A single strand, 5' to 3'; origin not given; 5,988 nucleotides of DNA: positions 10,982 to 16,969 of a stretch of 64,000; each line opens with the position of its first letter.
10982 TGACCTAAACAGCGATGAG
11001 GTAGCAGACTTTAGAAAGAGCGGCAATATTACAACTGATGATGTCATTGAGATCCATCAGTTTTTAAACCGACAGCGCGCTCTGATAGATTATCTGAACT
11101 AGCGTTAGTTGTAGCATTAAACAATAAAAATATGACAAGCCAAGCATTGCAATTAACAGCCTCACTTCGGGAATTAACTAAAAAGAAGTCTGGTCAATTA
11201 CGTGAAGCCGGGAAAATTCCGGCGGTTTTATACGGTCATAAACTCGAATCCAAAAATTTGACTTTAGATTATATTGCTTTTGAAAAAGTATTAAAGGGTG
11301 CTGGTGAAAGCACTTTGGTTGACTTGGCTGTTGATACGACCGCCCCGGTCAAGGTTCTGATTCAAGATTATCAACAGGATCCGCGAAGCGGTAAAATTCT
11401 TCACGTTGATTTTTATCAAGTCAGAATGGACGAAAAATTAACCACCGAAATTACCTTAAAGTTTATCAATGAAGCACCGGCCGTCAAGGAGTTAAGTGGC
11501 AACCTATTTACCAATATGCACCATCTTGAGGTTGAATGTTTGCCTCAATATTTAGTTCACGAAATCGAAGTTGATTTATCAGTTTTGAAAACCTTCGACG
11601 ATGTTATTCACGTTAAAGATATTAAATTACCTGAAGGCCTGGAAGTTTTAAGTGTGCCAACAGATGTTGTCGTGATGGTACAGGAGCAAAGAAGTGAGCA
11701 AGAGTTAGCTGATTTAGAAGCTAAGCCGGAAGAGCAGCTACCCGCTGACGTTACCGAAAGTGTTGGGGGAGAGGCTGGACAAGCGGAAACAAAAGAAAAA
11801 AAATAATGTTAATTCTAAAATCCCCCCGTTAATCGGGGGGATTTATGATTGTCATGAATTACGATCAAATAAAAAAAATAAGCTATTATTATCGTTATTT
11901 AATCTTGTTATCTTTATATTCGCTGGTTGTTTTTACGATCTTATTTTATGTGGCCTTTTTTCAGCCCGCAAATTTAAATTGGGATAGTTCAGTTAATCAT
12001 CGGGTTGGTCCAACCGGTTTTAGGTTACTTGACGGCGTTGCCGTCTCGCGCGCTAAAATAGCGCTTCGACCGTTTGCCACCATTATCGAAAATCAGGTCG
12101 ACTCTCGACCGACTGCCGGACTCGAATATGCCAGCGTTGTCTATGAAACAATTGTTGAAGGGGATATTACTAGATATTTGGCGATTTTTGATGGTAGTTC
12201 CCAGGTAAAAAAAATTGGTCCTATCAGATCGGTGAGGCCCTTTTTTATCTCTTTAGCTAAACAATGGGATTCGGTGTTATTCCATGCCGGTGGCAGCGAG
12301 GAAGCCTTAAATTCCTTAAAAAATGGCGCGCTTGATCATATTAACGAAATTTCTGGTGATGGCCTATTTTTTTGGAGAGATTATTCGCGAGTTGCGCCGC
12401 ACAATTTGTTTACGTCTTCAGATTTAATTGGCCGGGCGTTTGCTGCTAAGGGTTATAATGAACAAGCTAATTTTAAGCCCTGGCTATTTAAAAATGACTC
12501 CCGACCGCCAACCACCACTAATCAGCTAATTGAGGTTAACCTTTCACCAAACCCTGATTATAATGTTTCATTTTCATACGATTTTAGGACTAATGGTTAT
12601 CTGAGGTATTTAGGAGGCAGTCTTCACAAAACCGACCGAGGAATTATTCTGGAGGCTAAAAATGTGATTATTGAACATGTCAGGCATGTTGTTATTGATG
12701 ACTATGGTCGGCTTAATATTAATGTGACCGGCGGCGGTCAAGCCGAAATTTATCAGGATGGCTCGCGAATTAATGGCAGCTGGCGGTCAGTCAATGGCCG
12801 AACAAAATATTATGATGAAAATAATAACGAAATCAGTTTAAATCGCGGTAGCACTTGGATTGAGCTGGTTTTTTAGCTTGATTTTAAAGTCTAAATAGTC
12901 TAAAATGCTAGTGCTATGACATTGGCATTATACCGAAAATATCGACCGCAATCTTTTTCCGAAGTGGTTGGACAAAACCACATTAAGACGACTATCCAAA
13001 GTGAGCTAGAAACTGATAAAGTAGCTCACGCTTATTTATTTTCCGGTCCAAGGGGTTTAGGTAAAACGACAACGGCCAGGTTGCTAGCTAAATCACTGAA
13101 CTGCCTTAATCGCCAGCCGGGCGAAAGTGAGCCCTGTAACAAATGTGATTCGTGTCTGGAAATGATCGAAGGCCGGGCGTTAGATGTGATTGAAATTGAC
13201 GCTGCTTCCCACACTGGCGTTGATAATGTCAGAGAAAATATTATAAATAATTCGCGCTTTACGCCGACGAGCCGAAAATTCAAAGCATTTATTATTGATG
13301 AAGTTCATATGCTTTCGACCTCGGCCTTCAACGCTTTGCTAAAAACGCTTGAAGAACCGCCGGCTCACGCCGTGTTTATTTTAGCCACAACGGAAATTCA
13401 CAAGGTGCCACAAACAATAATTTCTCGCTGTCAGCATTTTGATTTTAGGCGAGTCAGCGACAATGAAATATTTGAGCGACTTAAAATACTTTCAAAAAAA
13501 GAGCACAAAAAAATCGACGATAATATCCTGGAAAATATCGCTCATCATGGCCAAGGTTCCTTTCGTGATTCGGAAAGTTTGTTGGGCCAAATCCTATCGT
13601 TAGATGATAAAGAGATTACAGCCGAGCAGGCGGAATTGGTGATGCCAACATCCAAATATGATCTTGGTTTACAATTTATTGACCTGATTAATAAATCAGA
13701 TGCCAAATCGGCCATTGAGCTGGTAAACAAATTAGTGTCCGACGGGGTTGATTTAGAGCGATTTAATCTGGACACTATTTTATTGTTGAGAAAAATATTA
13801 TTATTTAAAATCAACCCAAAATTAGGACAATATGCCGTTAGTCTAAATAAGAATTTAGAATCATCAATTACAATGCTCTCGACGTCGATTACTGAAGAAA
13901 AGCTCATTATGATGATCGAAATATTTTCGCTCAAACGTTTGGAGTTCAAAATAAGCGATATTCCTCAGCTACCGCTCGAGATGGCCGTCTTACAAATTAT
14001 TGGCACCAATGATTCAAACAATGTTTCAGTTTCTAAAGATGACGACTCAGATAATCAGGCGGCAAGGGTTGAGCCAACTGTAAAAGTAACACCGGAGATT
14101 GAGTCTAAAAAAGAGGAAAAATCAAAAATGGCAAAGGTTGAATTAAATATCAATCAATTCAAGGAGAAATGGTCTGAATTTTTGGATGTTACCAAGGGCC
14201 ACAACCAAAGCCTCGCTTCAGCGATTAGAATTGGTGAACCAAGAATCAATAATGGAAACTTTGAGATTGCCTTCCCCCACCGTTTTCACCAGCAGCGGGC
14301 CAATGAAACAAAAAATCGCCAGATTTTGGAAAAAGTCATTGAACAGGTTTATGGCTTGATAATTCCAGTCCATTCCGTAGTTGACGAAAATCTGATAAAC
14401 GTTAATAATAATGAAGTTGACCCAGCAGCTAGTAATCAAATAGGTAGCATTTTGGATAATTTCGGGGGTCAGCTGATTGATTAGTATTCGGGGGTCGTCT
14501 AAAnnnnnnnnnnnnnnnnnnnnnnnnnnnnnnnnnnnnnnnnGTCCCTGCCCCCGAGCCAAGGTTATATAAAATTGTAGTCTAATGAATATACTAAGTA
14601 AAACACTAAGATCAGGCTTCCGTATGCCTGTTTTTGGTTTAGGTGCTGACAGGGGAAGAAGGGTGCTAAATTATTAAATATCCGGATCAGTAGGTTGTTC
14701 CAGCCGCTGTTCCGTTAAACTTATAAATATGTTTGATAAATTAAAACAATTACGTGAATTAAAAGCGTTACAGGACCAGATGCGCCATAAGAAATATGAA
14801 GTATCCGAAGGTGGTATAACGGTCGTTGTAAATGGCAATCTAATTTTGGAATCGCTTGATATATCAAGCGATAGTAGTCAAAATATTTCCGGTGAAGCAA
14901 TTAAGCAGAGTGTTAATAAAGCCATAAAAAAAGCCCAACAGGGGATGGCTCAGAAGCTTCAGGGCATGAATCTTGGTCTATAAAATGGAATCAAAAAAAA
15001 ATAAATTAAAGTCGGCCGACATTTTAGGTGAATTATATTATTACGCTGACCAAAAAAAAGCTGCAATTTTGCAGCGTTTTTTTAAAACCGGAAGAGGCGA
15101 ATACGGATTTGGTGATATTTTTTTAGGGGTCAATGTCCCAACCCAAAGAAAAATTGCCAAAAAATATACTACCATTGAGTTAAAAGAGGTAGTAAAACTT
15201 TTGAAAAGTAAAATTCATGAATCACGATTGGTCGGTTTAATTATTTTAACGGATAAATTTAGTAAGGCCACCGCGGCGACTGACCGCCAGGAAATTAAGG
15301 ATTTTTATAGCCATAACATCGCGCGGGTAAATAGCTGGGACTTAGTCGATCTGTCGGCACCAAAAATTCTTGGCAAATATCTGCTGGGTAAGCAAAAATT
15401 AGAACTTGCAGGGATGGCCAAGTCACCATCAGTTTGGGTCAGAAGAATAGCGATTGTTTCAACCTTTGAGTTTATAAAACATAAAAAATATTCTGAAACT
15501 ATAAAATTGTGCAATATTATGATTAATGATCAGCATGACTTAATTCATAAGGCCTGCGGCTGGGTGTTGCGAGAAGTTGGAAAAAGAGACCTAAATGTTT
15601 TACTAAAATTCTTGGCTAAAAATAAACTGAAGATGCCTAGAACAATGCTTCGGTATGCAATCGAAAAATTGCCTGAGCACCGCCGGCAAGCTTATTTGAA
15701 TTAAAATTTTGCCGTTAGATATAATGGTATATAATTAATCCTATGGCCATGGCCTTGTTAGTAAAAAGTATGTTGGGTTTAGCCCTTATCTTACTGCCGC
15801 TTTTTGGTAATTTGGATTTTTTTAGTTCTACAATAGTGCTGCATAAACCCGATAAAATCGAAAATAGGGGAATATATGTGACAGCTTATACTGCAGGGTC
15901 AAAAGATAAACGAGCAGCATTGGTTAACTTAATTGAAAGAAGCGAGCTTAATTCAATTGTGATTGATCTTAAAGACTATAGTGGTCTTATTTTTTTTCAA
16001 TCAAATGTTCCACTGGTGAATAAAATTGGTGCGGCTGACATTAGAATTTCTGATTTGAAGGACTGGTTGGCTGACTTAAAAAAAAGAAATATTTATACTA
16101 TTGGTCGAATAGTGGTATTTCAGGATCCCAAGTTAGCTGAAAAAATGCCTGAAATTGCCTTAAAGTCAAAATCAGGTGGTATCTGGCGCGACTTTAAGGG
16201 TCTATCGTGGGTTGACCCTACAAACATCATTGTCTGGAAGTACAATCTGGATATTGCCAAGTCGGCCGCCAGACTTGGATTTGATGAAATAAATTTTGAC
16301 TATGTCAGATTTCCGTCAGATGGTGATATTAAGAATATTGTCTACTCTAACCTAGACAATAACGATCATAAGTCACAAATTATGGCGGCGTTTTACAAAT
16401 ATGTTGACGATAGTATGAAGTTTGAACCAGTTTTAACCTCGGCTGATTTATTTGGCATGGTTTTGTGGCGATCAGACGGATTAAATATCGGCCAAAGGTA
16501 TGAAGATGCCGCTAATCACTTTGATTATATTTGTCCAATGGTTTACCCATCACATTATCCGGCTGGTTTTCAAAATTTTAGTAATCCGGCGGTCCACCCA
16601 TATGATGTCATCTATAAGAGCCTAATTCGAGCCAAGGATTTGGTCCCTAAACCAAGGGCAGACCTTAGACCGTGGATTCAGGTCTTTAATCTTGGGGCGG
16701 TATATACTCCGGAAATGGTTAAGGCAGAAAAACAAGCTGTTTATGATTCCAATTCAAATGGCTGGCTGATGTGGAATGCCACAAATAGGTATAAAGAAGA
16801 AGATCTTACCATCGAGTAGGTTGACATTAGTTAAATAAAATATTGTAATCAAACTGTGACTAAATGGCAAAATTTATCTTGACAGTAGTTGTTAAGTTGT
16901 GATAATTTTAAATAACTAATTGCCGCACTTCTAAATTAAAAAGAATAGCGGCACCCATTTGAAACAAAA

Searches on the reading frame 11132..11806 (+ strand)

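Call 24: search_protein_families(library=pfam, proteins=[window:11132-11806:+], max_evalue=0.001)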
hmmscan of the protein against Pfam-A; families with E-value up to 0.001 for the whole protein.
window:11132-11806:+ (224 aa): 2 families
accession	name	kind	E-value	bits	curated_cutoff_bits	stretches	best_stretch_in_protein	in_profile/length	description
PF01386.24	Ribosomal_L25p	-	1.4e-22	80.4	23.6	1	8-94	1-82/82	Ribosomal L25p family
PF14693.11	Ribosomal_TL5_C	-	1.9e-19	70.3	27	1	102-186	1-83/84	Ribosomal protein TL5, C-terminal domain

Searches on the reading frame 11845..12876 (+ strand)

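Call 24: search_protein_families(library=pfam, proteins=[window:11845-12876:+], max_evalue=0.001)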
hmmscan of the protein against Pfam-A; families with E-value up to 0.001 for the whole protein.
window:11845-12876:+ (343 aa): 2 families
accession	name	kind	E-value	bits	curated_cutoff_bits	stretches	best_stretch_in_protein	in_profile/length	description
PF11258.13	DUF3048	-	1e-42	146.2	25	1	64-204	3-147/148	Protein of unknown function (DUF3048) N-terminal domain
PF17479.7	DUF3048_C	-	1.3e-23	84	25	1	238-339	10-114/114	Protein of unknown function (DUF3048) C-terminal domain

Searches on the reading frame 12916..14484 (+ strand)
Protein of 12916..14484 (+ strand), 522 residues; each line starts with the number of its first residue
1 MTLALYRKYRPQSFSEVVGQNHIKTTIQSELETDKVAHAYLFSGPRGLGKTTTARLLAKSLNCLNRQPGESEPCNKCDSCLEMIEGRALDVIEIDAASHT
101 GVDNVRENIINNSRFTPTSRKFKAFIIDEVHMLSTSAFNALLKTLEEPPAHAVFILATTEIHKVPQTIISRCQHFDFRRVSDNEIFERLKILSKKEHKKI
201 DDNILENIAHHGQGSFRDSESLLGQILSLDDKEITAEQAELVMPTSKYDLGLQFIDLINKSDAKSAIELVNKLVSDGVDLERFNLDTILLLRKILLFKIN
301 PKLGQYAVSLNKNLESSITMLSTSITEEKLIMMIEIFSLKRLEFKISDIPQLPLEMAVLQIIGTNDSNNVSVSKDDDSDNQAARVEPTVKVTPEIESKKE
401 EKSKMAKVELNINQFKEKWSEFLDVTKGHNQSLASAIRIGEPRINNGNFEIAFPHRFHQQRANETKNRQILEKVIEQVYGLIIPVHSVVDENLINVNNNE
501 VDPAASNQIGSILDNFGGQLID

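Call 24: search_protein_families(library=pfam, proteins=[window:12916-14484:+], max_evalue=0.001)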
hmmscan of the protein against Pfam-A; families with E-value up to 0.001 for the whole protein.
window:12916-14484:+ (522 aa): 10 families
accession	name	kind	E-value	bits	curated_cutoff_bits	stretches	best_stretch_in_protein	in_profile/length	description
PF13177.12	DNA_pol3_delta2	-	7.7e-43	146.7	27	1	20-180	2-160/161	DNA polymerase III, delta subunit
PF00004.35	AAA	-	1.8e-11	45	21.2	1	41-174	2-125/131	ATPase family associated with various cellular activities (AAA)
PF05496.18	RuvB_N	-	2.6e-07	31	27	1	10-64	2-60/159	Holliday junction DNA helicase RuvB P-loop domain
PF12169.13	DNA_pol3_gamma3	-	5.1e-07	30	24.4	1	253-363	20-129/143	DNA polymerase III subunits gamma and tau domain III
PF20964.2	DnaX_C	-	1.8e-06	28.3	26.2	1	409-486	6-84/113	DNA polymerase III subunit tau, C-terminal domain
PF13401.12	AAA_22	-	8.6e-06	26.5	27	1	40-157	8-121/130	AAA domain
PF07728.20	AAA_5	-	5.3e-05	23.7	22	1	41-148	3-93/139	AAA domain (dynein-related subfamily)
PF03215.21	Rad17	-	0.00026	21.4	23.8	0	6-63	10-71/186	Rad17 P-loop domain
PF22608.2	DNAX_ATPase_lid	-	0.00042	20.5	27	1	185-226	2-43/49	DNA polymerase III clamp loader subunit, ATPase lid domain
PF13245.12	AAA_19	-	0.00055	20.6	25.1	0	39-151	13-119/134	AAA domain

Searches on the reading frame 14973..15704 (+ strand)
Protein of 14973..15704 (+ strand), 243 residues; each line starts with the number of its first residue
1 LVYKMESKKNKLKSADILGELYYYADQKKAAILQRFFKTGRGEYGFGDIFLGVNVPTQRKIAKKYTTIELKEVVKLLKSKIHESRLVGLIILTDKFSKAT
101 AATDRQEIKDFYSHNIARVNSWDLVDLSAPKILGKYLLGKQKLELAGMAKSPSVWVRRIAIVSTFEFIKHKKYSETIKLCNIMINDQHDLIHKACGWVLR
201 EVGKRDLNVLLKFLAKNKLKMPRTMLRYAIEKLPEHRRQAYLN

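Call 24: search_protein_families(library=pfam, proteins=[window:14973-15704:+], max_evalue=0.001)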
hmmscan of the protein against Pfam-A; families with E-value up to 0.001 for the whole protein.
window:14973-15704:+ (243 aa): 1 family
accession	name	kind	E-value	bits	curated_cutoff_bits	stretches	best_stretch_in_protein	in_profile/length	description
PF08713.17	DNA_alkylation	-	8.9e-58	195.9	21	1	20-233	4-213/213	DNA alkylation repair enzyme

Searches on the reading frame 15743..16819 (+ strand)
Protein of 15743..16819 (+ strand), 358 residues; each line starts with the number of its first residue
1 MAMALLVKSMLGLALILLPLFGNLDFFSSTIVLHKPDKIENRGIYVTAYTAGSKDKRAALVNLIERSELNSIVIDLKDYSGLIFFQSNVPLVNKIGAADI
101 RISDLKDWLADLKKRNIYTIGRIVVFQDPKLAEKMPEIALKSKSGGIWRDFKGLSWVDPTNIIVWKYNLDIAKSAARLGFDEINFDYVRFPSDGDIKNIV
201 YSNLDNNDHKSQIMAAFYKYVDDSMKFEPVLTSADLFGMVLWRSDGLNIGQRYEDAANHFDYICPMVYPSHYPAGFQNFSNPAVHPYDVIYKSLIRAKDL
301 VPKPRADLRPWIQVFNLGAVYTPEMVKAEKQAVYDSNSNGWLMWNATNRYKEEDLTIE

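Call 24: search_protein_families(library=pfam, proteins=[window:15743-16819:+], max_evalue=0.001)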
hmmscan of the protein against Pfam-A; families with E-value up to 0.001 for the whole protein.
window:15743-16819:+ (358 aa): 1 family
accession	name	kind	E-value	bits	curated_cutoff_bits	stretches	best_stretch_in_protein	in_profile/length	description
PF13200.12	DUF4015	-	1.9e-103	346.3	27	1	43-350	1-313/313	Putative glycosyl hydrolase domain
